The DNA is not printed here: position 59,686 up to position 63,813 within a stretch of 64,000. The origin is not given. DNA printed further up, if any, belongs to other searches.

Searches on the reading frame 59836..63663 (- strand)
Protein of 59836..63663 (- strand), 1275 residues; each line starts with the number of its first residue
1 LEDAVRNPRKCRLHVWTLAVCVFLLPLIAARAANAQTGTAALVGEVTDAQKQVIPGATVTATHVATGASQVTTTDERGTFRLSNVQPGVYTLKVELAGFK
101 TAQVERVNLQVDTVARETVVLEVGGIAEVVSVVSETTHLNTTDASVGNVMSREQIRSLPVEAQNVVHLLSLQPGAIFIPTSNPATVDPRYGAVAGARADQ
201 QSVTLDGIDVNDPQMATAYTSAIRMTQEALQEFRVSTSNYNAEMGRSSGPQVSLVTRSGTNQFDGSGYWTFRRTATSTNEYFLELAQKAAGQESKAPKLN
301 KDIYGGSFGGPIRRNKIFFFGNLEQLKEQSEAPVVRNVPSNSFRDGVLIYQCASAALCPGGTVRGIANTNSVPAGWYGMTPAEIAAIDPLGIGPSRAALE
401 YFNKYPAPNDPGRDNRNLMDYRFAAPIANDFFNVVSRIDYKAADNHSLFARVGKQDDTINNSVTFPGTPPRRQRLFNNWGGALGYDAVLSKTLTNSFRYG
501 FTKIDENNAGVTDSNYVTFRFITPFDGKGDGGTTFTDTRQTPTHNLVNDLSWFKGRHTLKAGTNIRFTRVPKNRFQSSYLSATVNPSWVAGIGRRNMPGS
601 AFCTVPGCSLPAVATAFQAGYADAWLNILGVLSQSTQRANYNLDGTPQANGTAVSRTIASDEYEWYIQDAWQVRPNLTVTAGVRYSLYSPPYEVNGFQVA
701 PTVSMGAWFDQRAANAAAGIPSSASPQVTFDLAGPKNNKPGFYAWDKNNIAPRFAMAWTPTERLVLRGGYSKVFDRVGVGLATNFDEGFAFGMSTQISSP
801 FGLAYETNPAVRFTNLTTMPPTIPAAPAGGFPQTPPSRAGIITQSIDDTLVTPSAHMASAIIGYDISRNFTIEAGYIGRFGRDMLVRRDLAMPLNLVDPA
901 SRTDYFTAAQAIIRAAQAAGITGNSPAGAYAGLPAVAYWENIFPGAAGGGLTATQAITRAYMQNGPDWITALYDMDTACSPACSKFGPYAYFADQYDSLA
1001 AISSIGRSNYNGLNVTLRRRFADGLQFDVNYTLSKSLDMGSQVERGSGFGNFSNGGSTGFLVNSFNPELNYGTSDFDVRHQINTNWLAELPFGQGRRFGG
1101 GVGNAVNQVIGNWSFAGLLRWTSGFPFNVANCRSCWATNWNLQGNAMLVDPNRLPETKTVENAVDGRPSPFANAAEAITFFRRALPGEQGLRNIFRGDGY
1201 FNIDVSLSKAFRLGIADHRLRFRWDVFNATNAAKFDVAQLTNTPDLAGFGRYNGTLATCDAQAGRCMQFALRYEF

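Call 75: search_protein_families(library=pfam, proteins=[window:59836-63663:-], max_evalue=0.00001)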
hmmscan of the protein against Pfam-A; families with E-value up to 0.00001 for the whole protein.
window:59836-63663:- (1275 aa): 4 families
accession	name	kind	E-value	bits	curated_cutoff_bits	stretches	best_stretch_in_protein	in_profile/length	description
PF25183.1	OMP_b-brl_4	-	4.1e-130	436.1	30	1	255-1255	1-830/838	Outer membrane beta barrel domain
PF13620.12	CarboxypepD_reg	-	4.8e-19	68.9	32.3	1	42-122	2-82/82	Carboxypeptidase regulatory-like domain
PF13715.12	CarbopepD_reg_2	-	2e-10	41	32.2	1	44-112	3-67/88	CarboxypepD_reg-like domain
PF00593.30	TonB_dep_Rec_b-barrel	-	1.7e-06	28.6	27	1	491-792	13-253/436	TonB dependent receptor-like, beta-barrel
